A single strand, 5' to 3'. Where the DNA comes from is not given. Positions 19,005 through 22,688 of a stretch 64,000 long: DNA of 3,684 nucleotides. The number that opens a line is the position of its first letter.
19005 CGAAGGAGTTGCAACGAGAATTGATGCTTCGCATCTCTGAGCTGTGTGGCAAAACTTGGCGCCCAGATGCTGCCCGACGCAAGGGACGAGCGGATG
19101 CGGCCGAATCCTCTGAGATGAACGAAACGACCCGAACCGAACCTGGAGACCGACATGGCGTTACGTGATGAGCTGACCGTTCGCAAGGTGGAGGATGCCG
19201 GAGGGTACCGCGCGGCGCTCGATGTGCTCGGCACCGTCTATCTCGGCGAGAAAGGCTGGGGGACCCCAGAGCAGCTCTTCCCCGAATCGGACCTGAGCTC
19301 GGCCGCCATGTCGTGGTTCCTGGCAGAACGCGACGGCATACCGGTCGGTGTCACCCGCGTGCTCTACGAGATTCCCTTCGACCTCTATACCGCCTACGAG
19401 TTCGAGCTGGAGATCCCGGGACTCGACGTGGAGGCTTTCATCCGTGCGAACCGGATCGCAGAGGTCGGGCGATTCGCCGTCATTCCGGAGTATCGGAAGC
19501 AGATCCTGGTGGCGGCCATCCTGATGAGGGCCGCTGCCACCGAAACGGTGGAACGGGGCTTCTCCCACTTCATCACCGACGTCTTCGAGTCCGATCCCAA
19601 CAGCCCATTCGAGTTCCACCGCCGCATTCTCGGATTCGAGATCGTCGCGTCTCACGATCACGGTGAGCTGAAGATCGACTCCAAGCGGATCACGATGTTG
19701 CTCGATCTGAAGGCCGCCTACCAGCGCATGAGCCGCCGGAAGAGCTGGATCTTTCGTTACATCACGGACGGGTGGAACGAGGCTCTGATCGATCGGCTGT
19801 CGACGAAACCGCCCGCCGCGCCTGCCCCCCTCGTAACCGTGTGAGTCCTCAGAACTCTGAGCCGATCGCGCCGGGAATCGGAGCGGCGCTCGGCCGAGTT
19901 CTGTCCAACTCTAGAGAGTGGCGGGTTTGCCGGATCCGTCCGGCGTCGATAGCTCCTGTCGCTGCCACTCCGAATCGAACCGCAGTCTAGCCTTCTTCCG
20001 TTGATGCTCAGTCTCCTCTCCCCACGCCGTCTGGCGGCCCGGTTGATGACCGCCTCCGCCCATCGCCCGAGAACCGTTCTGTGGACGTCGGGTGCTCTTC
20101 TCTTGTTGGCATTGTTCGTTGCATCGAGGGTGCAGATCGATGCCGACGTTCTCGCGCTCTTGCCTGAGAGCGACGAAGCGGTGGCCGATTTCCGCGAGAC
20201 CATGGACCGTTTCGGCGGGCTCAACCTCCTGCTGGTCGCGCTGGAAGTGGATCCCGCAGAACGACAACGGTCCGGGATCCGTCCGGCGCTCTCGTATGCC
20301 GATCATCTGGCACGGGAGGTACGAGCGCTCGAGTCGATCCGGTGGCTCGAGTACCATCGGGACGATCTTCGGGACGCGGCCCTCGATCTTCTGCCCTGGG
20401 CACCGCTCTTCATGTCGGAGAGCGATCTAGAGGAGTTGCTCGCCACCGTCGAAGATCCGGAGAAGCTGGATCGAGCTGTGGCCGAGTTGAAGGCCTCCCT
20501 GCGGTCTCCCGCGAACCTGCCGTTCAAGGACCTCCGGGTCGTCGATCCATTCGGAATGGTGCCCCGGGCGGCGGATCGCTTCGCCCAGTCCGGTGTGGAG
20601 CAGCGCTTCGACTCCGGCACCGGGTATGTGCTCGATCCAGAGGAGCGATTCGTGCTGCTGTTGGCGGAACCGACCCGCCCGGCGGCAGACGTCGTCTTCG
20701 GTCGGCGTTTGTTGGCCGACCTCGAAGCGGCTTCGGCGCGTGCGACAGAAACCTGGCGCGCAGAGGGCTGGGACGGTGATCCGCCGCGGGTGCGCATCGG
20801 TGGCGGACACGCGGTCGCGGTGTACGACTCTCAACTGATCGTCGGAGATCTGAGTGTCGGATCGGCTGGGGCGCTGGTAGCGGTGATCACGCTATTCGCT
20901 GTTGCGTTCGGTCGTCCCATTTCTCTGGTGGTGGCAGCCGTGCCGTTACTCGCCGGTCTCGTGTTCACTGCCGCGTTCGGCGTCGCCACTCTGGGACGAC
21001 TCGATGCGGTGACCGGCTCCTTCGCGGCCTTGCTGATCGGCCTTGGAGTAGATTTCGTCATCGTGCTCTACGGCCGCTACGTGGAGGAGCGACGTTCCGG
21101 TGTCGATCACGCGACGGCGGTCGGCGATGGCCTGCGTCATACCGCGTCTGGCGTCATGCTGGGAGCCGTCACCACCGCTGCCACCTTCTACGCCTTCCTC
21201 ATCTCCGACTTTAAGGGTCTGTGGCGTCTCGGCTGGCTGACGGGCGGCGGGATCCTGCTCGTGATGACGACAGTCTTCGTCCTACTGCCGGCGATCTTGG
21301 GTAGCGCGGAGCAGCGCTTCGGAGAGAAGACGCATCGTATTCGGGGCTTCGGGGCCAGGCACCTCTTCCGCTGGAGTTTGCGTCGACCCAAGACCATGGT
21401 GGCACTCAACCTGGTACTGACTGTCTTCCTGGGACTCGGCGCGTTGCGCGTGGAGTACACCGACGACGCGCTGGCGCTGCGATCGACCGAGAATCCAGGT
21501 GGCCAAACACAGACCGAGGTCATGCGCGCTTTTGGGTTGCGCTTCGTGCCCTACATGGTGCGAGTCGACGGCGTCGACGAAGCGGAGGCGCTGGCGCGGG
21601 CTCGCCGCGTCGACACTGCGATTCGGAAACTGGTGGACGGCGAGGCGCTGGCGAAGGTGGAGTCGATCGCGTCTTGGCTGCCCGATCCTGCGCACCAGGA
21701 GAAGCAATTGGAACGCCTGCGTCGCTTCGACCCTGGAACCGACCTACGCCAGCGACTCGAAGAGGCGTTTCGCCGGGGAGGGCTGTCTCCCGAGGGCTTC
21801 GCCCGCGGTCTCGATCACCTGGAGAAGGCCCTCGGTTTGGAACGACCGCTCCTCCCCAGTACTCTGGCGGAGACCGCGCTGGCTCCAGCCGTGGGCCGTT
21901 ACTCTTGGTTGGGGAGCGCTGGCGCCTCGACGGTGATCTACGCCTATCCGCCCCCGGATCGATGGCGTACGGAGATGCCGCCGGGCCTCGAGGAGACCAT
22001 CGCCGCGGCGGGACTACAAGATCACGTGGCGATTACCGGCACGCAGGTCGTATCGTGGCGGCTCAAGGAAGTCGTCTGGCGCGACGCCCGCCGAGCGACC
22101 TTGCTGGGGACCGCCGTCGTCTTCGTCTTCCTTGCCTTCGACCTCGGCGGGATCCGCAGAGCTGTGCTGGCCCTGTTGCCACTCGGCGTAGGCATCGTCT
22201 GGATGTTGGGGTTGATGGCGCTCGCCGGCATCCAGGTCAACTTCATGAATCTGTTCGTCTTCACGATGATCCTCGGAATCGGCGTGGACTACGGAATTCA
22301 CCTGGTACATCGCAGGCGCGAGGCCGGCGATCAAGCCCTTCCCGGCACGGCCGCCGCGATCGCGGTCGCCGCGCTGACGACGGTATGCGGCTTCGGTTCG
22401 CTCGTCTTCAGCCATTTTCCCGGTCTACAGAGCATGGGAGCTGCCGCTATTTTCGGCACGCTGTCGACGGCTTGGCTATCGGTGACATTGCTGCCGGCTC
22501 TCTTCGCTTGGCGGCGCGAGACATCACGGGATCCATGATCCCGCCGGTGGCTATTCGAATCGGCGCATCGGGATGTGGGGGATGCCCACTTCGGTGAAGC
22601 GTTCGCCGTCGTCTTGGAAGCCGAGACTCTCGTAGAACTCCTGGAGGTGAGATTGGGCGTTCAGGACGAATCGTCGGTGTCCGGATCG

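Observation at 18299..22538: PlsC-like O-acyltransferase + OlsB/FeeM-like N-acyltransferase + MMPL exporter: candidate amino-lipid synthesis and export module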

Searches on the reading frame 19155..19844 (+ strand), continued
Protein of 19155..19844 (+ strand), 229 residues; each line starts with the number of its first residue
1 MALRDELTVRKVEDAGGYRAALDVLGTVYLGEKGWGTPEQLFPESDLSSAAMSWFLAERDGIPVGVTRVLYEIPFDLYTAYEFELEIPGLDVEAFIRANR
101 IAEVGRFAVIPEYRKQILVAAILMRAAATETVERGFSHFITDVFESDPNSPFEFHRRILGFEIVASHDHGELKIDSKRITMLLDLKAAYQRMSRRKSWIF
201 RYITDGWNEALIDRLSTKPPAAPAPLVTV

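Call 59: find_encoding_contigs(protein=P0127, flank=6000, max_places=4)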
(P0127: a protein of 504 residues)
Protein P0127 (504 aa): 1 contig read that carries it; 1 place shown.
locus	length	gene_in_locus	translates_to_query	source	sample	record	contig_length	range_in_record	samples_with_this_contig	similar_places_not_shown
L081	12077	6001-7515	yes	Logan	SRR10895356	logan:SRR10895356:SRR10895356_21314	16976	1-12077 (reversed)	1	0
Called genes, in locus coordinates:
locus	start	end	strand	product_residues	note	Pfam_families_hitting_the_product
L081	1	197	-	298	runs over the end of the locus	PF13672:PP2C_2, PF00481:PP2C (weak)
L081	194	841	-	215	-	PF00226:DnaJ, PF07719:TPR_2 (faint), PF13432:TPR_16 (weak), PF14559:TPR_19 (faint)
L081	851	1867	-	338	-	-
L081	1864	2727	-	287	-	PF12844:HTH_19, PF13413:HTH_25, PF13464:RodZ_C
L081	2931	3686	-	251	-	-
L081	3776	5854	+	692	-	PF27167:HTH_GRAD, PF03449:GreA_GreB_N, PF01272:GreA_GreB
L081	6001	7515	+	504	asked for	PF01553:Acyltransferase, PF00583:Acetyltransf_1, PF21926:FeeM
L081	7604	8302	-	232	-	PF13490:zf-HC2 (weak)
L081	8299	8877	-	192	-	PF04542:Sigma70_r2, PF08281:Sigma70_r4_2, PF04545:Sigma70_r4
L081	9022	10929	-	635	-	PF01476:LysM, PF01520:Amidase_3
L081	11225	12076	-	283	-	?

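Call 66: find_encoding_contigs(protein=P0138, flank=6000, max_places=3)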
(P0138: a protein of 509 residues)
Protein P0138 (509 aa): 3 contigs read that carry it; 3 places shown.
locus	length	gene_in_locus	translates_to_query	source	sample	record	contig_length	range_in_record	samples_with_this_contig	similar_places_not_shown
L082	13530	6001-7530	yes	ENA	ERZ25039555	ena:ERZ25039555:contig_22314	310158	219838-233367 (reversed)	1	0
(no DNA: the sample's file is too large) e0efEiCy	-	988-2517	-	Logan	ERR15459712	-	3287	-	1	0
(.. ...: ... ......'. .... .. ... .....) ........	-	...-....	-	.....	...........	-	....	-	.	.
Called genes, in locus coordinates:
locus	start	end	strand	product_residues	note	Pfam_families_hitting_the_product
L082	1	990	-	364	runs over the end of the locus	PF01817:CM_2, PF02153:PDH_N, PF20463:PDH_C (weak)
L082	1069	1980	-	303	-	PF05572:Peptidase_M43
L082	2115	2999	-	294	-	-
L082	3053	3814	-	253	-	PF01479:S4, PF00849:PseudoU_synth_2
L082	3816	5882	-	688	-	PF00990:GGDEF, PF00563:EAL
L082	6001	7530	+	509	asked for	PF01553:Acyltransferase, PF21926:FeeM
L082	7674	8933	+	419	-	-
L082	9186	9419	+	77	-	PF07704:PSK_trans_fac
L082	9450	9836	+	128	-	PF01850:PIN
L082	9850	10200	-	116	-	-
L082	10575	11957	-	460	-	-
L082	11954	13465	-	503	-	-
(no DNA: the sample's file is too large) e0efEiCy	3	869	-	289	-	?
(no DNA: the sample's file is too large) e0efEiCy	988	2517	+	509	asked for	PF01553:Acyltransferase, PF21926:FeeM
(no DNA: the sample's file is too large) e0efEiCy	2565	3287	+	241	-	?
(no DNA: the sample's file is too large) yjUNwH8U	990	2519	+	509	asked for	PF01553:Acyltransferase, PF21926:FeeM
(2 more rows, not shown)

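Call 81: search_protein_families(library=pfam, proteins=[L040:5660-6880:+, L023:242-1357:+, L040:7660-8493:-, L023:2133-2987:-, L082:7674-8933:+, L009:7800-8150:+], max_evalue=0.001)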
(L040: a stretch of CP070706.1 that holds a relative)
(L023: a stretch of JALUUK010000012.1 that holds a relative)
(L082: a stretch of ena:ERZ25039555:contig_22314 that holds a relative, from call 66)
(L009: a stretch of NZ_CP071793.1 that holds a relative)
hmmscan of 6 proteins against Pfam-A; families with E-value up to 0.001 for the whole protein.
L040:5660-6880:+ (406 aa): 2 families
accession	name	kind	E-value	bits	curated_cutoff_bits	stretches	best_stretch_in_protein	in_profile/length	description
PF02369.22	Big_1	-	7e-06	26.5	34.9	1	181-251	15-84/93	Bacterial Ig-like domain (group 1)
PF09134.16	Invasin_D3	-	0.00077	20.4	33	0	169-244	9-81/98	Invasin, domain 3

L023:242-1357:+ (371 aa): 1 family
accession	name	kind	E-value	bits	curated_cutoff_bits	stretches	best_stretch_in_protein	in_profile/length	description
PF02369.22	Big_1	-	1e-05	26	34.9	1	110-179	17-85/93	Bacterial Ig-like domain (group 1)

L040:7660-8493:- (277 aa): 1 family
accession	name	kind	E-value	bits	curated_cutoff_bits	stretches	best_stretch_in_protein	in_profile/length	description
PF02698.23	DUF218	-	2e-22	80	27.6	1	92-253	2-133/133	DUF218 domain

L023:2133-2987:- (284 aa): 1 family
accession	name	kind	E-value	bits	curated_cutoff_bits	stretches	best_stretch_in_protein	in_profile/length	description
PF02698.23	DUF218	-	3.9e-29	101.7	27.6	1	83-245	1-133/133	DUF218 domain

L082:7674-8933:+ (419 aa): 0 families

L009:7800-8150:+ (116 aa): 0 families

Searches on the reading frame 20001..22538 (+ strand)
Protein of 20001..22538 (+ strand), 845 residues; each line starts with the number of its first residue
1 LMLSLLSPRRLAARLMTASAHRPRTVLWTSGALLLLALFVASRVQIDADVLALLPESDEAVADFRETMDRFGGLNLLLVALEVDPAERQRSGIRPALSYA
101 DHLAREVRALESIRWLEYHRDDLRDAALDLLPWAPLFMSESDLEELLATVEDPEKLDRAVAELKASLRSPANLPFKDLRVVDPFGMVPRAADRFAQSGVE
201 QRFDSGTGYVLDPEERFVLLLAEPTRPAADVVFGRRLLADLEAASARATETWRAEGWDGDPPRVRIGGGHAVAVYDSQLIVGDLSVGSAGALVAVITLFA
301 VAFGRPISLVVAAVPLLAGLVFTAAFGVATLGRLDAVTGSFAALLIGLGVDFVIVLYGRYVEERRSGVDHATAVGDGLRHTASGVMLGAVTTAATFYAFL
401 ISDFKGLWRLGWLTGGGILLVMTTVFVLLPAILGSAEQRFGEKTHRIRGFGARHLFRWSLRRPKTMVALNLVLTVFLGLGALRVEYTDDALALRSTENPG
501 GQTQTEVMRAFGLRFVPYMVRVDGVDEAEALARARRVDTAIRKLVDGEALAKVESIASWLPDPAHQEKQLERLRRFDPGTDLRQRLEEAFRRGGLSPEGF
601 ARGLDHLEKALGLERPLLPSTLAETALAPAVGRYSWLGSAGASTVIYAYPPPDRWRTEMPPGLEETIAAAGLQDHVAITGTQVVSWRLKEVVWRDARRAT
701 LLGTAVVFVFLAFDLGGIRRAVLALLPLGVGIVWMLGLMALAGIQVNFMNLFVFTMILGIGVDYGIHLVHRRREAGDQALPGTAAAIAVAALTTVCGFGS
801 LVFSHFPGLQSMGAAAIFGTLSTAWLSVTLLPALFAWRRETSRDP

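Call 3: search_protein_families(library=pfam, proteins=[window:20001-22538:+], max_evalue=0.01)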
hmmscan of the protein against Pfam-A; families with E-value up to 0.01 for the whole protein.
window:20001-22538:+ (845 aa): 1 family
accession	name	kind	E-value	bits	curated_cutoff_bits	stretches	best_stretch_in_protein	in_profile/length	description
PF03176.21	MMPL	-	5.6e-30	104.9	20.5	2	260-464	121-331/333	MMPL family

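Call 4: search_protein_families(library=ncbifam, proteins=[window:20001-22538:+], max_evalue=0.01)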
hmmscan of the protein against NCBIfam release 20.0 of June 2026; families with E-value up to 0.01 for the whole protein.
window:20001-22538:+ (845 aa): 10 families
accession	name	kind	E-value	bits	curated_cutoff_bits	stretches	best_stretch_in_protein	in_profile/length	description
TIGR03480.1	HpnN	hypoth_equivalog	3.7e-66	223.7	751.85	2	263-573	250-547/862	hopanoid biosynthesis associated RND transporter like protein HpnN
TIGR00921.1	2A067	subfamily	7.7e-52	176.3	351.9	2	675-835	562-731/733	hydrophobe/amphiphile efflux-3 (HAE3) family transporter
NF045600.2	BstA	equivalog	3.5e-46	157.6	1400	3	203-602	208-600/903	sterol transporter cytoplasmic membrane protein BstA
NF052374.1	HopndTporHpnN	equivalog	8e-39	133.4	1100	2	287-573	277-550/858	hopanoid transporter HpnN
TIGR00833.1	actII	subfamily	1.5e-32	112.8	874.7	2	266-542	157-444/910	MMPL family RND transporter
TIGR00916.1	2A0604s01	subfamily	1.1e-06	28.4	148.6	1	666-771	60-164/231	SecD/SecF family protein translocase subunit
NF052608.1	TrhMmycExpMmpL3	equivalog_domain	7.2e-06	24.5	1400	1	675-836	165-339/992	trehalose monomycolate exporter MmpL3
NF007133.0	PRK09579.1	equivalog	3.4e-05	21.6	1763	1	661-780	304-420/1017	multidrug efflux RND transporter permease subunit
NF000282.2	RND_permease_1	subfamily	0.00028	18.9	1250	1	670-770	318-413/1029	multidrug efflux RND transporter permease subunit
TIGR01129.1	secD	equivalog_domain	0.0041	16.3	244.4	0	291-426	257-390/397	protein translocase subunit SecD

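Call 49: search_solved_structures(query=window:20004-22535:+, max_evalue=0.001)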
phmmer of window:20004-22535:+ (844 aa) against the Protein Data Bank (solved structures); distinct sequences matched with E-value up to 0.001: 17.
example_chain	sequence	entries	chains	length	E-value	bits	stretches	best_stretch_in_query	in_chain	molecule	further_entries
6wu0_B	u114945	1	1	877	3.9e-24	88.3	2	282-433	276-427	Hopanoid biosynthesis associated RND transporter like protein HpnN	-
5khn_B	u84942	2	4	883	4e-24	88.2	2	290-433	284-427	RND transporter | Putative RND superfamily efflux pump membrane protein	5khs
7nvh_A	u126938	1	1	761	1.1e-06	30.5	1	675-834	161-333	Trehalose monomycolate exporter MmpL3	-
9dp6_A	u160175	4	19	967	5.3e-06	28.2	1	270-486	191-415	MmpL5 protein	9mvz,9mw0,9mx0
9b46_A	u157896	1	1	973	5.4e-06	28.2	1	270-486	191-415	MmpL5 protein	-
9gi0_B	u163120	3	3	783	1e-05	27.3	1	281-487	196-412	Siderophore exporter MmpL4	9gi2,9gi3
9syt_A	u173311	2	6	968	3.5e-05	25.6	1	281-487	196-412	Siderophore exporter MmpL4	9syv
9syj_A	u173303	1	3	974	3.5e-05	25.5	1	281-487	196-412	Siderophore exporter MmpL4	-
6n40_A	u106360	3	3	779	0.00029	22.5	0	676-834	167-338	Membrane protein, MmpL family protein | Trehalose monomycolate exporter MmpL3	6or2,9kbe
8qkk_A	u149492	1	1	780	0.00029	22.5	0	676-834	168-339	Trehalose monomycolate exporter MmpL3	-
7k7m_A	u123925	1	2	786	0.0003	22.5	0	676-834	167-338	Drug exporters of the RND superfamily-like protein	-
9rfu_D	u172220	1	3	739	0.00051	21.7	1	259-490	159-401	Siderophore exporter MmpL5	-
7c2m_A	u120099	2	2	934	0.00069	21.3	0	676-834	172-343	Chimera of drug exporters of the RND superfamily-like protein and Endolysin | Drug exporters of the RND superfamily-like protein,Endolysin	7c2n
6ajf_A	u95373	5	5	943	0.00071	21.2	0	676-833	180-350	Drug exporters of the RND superfamily-like protein,Endolysin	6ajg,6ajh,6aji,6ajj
7k8b_A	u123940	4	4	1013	0.00096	20.8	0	676-833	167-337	Drug exporters of the RND superfamily-like protein | Trehalose monomycolate exporter MmpL3 | MmpL3 transporter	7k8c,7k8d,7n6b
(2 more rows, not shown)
